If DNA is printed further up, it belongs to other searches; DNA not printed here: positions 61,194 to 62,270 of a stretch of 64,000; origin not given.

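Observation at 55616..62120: RNA-repair toolkit: an Rnl2-type RNA ligase, a second small ligase-like nucleotidyltransferase, a Tpt1/KptA 2'-phosphotransferase and a calcineurin-type phosphoesterase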

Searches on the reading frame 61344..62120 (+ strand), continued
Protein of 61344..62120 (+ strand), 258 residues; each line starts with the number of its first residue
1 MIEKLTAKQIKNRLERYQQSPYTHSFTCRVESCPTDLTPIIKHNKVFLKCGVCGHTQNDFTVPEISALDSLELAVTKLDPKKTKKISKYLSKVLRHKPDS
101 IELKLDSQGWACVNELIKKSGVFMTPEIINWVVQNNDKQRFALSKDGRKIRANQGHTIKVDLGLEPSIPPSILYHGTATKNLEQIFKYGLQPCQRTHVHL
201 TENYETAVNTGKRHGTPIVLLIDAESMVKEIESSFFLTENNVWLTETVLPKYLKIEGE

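Call 39: get_annotated_region(hit=H4, flank=8000)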
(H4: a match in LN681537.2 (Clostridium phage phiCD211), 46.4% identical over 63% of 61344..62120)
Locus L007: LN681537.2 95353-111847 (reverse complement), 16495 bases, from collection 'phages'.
description: Clostridium phage phiCD211, complete genome.
organism: Clostridium phage phiCD211 (NCBI taxid 1582152)
taxonomy: Viruses; Duplodnaviria; Heunggongvirae; Uroviricota; Caudoviricetes
host: Clostridium difficile; source: -; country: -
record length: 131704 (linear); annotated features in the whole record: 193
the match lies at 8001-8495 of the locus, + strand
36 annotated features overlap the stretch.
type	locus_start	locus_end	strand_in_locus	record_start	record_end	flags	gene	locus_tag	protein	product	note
CDS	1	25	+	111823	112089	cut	-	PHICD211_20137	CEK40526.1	helix-turn-helix2C Psq domain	Evidence 4 : Homologs of previously reported genes of unknown function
CDS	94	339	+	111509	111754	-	-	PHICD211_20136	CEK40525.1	hypothetical protein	Evidence 4 : Homologs of previously reported genes of unknown function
CDS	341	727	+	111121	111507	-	-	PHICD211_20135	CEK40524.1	Aspartyl protease Retroviral aspartyl protease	Evidence 4 : Homologs of previously reported genes of unknown function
CDS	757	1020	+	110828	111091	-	-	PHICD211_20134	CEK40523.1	hypothetical protein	Evidence 4 : Homologs of previously reported genes of unknown function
CDS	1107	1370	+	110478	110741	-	-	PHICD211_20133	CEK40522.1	hypothetical protein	Evidence 4 : Homologs of previously reported genes of unknown function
CDS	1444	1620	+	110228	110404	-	-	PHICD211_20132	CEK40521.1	hypothetical protein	Evidence 5 : No homology to any previously reported sequences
CDS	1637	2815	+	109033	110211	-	-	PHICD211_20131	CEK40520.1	hypothetical protein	Evidence 5 : No homology to any previously reported sequences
CDS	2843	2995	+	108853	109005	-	-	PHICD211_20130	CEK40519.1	hypothetical protein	Evidence 5 : No homology to any previously reported sequences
CDS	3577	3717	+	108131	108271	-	-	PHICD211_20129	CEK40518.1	hypothetical protein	Evidence 5 : No homology to any previously reported sequences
CDS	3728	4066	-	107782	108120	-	-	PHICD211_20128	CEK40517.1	Transcriptional regulator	-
CDS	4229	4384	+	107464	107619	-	-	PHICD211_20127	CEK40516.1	hypothetical protein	Evidence 5 : No homology to any previously reported sequences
CDS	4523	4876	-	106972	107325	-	-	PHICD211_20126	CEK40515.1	Transcriptional regulator putative Cro/Cl-type repressor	Evidence 5 : No homology to any previously reported sequences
CDS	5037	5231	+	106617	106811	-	-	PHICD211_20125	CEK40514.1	putative phage-related DNA binding protein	Evidence 3 : Function proposed based on presence of conserved amino acid motif, structural feature or limited homology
CDS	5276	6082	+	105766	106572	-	-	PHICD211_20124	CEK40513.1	Phage antirepressor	Evidence 5 : No homology to any previously reported sequences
CDS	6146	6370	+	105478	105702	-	-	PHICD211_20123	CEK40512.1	hypothetical protein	Evidence 5 : No homology to any previously reported sequences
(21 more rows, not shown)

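Call 40: get_annotated_region(hit=H18, flank=8000)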
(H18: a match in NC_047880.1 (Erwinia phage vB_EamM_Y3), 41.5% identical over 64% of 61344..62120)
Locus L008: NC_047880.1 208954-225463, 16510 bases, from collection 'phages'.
description: Erwinia phage vB_EamM_Y3, complete genome.
organism: Erwinia phage vB_EamM_Y3 (NCBI taxid 1983553)
taxonomy: Viruses; Duplodnaviria; Heunggongvirae; Uroviricota; Caudoviricetes; Sasquatchvirus; Sasquatchvirus Y3
host: Erwinia amylovora 1/79; source: Soil of an apple orchard; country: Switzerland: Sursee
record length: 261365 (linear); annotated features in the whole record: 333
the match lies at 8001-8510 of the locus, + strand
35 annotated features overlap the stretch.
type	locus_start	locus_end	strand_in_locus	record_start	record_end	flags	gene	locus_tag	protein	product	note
CDS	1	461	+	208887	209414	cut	-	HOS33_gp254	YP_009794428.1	hypothetical protein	-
CDS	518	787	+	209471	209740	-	-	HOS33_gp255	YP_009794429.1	hypothetical protein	-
CDS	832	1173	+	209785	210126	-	-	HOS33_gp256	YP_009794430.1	hypothetical protein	-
CDS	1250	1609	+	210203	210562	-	-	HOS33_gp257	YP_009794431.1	hypothetical protein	-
CDS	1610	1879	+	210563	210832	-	-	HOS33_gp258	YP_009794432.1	hypothetical protein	-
CDS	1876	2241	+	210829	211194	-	-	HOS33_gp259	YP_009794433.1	hypothetical protein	-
CDS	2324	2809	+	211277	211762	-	-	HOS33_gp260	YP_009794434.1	hypothetical protein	-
CDS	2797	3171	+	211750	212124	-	-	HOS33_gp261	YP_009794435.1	hypothetical protein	-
CDS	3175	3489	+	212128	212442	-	-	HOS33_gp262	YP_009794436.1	hypothetical protein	-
CDS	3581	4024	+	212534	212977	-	-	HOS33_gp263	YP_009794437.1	hypothetical protein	-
CDS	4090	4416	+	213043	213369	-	-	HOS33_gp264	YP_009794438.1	hypothetical protein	-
CDS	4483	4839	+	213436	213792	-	-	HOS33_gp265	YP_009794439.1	hypothetical protein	-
CDS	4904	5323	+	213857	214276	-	-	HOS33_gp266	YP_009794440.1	hypothetical protein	-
CDS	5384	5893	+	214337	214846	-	-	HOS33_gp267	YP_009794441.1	hypothetical protein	-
CDS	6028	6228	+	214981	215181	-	-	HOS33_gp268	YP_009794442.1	hypothetical protein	-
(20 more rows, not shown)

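Call 53: get_annotated_region(hit=H8, flank=10000)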
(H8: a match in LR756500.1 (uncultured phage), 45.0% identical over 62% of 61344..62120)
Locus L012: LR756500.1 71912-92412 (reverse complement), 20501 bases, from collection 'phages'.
description: uncultured phage genome assembly, chromosome: 1.
organism: uncultured phage (NCBI taxid 278008)
taxonomy: Viruses; environmental samples
host: -; source: metagenomic; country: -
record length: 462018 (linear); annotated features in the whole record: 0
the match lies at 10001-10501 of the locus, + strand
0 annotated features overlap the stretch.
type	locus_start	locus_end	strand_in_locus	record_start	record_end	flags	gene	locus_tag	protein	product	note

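Call 56: predict_structure(alignment_id=A2)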
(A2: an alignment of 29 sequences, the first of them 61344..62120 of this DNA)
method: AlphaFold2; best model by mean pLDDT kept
length: 258 residues; sequences in the alignment: 29
mean_pLDDT: 88.9   pTM: 0.69
mean pLDDT of the five models: 88.9, 86.5, 84.8, 84.4, 84.0
residues with pLDDT >= 90: 158; 70-90: 79; 50-70: 20; < 50: 1
segments of 3 or more residues with pLDDT < 50: none
pLDDT, mean of each block of 10 residues (from residue 1): 77 76 73 84 86 88 67 64 92 97 97 97 91 87 95 92 94 97 97 94 96 95 97 92 96 91
secondary structure, 60 per line:
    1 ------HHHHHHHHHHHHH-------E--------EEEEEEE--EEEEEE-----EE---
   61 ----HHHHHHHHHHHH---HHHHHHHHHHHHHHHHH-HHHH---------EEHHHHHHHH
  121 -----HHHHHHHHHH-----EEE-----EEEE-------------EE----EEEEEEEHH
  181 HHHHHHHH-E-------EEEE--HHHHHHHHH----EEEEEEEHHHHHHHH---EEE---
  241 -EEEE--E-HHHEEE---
elements in order: H7-19 E36-42 E45-50 H65-76 H80-96 H98-101 H113-120 H126-135 E141-143 E149-152 E172-178 H179-188 E198-201 H204-212 E217-223 H224-231 E235-237 E242-245 E253-255

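Call 63: fold_search(model_id=the predicted structure, library=pdb)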
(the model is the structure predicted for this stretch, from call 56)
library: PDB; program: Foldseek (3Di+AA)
matches with E <= 10: 358; with E <= 0.001: 22
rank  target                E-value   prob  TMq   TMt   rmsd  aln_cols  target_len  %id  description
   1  9ldg_B                1.5e-17  1.00  0.61  0.88   1.7       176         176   34  The structure of TkoKptA/DNA/Appr>P complex-B (released 2025-11-12)
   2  9ldg_A                2.5e-17  1.00  0.62  0.88   1.7       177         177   34  The structure of TkoKptA/DNA/Appr>P complex-B (released 2025-11-12)
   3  6ede                  2.8e-17  1.00  0.60  0.85   2.3       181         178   34  tRNA 2'-phosphotransferase (released 2019-03-20)
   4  9ldc_A                3.8e-17  1.00  0.62  0.89   1.7       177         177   33  The structure of TkoKptA/DNA/ADPR complex-B* (released 2025-11-12)
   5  9lda_A                4.1e-17  1.00  0.63  0.90   1.6       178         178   32  The complex structure of K63A/5'-p-ADPR-DNA (released 2025-11-12)
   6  6e3a                  4.3e-17  1.00  0.61  0.85   2.3       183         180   34  tRNA 2'-phosphotransferase (released 2019-03-20)
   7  9ldi                  4.9e-17  1.00  0.39  0.54   8.4       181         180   31  The complex structure of TkoKptA/2',3',5'-p-A (released 2025-11-12)
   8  9ld3_A                1.1e-16  1.00  0.61  0.86   2.0       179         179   32  The complex structure of K63A/2',3',5'-P-A/ADPR (released 2025-11-12)
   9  8tfz_A                1.1e-16  1.00  0.59  0.84   2.3       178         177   32  tRNA 2'-phosphotransferase (Tpt1) from Pyrococcus horikoshii in complex with NAD (released 2023-11-08)
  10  9ld6_A                1.3e-16  1.00  0.63  0.89   1.7       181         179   32  The complex structure of TkoKptA/DNA/NAD+ (released 2025-11-12)
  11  9ld4_C                2.4e-16  1.00  0.39  0.54   8.1       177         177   34  The Apo-form structure of TkoKptA (released 2025-11-12)
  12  9ld4_A                3.0e-16  1.00  0.38  0.53   8.0       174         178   34  The Apo-form structure of TkoKptA (released 2025-11-12)
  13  8tfi                  6.2e-16  1.00  0.58  0.81   2.6       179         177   32  tRNA 2'-phosphotransferase (Tpt1) from Pyrococcus horikoshii (released 2023-11-08)
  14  8tg3                  7.4e-16  1.00  0.61  0.82   2.4       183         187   34  tRNA 2'-phosphotransferase (Tpt1) from Aeropyrum pernix in complex with ADP-ribose-1" -phosphate (released 2023-11-08)
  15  1wfx                  8.4e-16  1.00  0.60  0.84   2.7       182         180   32  Crystal Structure of APE0204 from Aeropyrum pernix (released 2004-11-27)
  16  7kw8_MODEL_1_A        2.4e-15  1.00  0.32  0.45  11.8       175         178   45  NMR Structure of a tRNA 2'-phosphotransferase from Runella slithyformis (released 2021-10-13)
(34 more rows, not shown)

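Call 66: find_encoding_contigs(protein=P0121, flank=10000, max_places=4)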
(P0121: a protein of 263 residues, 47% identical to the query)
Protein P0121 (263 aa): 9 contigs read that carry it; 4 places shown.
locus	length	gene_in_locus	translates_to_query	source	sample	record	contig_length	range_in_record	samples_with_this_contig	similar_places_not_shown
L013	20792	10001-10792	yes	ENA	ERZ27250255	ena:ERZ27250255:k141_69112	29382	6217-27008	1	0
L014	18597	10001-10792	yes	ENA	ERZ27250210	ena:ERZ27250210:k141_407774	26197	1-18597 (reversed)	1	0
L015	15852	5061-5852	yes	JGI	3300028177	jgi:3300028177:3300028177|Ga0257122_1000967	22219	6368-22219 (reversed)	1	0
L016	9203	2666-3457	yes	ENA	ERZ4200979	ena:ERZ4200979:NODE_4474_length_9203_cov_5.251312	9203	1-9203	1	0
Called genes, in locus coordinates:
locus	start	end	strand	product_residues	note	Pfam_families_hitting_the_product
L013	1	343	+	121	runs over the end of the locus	-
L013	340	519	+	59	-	-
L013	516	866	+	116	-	-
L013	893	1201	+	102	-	-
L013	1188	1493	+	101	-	-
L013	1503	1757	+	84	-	-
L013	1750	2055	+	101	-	-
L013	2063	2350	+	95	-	-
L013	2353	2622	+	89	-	-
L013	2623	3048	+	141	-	-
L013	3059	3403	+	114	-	-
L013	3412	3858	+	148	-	-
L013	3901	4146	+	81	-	-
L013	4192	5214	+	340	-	PF09414:RNA_ligase, PF18043:T4_Rnl2_C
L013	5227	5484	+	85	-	-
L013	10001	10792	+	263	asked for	PF01885:PTS_2-RNA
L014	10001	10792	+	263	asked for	PF01885:PTS_2-RNA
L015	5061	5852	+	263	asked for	PF01885:PTS_2-RNA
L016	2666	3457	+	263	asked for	PF01885:PTS_2-RNA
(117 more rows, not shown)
